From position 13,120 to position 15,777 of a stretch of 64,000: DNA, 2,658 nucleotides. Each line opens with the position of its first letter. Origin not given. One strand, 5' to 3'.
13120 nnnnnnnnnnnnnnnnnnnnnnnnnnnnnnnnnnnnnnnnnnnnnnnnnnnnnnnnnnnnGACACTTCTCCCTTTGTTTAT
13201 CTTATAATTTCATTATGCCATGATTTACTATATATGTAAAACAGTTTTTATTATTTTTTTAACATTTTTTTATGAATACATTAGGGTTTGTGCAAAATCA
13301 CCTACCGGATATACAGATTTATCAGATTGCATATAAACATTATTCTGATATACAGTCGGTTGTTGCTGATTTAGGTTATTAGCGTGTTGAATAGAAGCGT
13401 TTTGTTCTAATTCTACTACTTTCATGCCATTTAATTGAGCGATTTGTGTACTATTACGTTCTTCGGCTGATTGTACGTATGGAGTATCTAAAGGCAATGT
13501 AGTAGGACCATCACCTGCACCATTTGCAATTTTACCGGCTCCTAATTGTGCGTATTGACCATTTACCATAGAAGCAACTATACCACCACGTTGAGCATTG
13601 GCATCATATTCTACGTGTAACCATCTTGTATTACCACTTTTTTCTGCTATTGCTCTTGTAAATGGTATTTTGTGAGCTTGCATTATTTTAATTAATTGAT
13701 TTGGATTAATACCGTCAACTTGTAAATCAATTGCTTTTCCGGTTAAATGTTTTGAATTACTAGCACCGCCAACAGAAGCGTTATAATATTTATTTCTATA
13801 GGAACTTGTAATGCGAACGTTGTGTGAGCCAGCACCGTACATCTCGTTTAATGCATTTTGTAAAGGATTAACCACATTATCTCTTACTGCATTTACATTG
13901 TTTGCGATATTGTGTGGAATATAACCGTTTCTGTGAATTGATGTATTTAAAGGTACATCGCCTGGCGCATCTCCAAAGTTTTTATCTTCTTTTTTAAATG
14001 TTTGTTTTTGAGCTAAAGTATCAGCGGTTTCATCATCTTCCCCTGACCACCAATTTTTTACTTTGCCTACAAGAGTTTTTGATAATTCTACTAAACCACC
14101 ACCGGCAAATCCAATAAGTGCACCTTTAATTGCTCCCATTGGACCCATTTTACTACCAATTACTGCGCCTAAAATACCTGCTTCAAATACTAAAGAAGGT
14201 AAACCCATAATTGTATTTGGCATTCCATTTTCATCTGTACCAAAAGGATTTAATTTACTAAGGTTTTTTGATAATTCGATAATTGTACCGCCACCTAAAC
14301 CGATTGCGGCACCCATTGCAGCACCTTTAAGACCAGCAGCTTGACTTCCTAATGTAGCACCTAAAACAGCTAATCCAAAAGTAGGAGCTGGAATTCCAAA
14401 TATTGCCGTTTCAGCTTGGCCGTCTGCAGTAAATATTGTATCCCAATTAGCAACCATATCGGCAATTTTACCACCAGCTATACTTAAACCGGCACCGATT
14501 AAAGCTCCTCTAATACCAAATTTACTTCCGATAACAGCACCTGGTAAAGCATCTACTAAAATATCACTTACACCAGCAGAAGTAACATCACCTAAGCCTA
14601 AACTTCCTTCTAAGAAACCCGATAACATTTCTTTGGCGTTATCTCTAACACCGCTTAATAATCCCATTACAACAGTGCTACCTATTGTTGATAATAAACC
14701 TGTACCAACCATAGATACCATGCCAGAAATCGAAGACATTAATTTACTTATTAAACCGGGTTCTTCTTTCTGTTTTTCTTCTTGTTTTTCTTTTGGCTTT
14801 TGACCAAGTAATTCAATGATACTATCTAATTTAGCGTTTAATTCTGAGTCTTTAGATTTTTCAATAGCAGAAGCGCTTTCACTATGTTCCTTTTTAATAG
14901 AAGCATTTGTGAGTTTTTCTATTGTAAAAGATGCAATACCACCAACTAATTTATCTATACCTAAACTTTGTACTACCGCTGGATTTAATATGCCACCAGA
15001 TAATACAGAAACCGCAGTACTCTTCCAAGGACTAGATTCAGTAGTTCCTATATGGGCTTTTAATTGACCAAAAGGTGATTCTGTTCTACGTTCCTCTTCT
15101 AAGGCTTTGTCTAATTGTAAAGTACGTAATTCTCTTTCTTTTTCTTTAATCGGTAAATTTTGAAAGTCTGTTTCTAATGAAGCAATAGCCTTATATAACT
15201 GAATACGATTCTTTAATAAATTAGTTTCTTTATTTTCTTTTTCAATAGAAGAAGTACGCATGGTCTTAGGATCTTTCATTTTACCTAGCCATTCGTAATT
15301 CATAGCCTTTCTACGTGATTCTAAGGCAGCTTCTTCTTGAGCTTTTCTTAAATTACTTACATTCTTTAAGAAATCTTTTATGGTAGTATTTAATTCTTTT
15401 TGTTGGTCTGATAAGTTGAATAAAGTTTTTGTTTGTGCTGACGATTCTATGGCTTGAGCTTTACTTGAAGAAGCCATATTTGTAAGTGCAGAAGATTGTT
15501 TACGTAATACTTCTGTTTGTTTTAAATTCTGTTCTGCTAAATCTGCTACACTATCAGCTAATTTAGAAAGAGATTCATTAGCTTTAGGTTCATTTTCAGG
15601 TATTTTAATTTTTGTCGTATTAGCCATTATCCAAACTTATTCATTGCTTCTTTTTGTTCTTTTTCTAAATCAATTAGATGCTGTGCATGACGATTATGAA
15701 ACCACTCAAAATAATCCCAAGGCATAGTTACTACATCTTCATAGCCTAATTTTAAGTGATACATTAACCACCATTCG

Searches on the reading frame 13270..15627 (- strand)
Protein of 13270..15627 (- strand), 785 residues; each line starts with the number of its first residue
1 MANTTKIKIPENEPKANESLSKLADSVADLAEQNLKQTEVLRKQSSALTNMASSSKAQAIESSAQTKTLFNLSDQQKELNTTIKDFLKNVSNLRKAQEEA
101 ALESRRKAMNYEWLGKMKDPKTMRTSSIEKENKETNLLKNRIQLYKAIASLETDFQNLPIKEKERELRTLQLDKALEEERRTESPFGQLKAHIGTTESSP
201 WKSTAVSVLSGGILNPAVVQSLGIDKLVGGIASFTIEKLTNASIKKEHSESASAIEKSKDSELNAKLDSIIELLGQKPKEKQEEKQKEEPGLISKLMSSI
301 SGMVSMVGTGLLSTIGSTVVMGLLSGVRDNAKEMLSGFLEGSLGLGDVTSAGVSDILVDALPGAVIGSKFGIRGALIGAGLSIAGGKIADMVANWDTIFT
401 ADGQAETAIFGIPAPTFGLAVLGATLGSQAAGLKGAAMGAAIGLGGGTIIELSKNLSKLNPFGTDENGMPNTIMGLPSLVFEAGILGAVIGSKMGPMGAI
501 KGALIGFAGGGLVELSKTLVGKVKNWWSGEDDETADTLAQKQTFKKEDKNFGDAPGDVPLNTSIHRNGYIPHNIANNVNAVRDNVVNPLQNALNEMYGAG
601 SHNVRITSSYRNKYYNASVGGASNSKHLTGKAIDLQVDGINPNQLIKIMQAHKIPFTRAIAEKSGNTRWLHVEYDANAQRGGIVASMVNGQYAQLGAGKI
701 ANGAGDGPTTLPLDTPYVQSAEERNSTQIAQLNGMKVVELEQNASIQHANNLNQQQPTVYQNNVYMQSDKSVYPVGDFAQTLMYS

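Call 94: search_protein_families(library=phrogs, proteins=[window:13270-15627:-], max_evalue=0.00001)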
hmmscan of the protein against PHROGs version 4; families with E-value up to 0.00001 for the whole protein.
window:13270-15627:- (785 aa): 1 family
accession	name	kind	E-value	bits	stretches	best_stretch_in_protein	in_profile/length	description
phrog_894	-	lysis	1.5e-17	64.7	1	568-687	65-175/389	endolysin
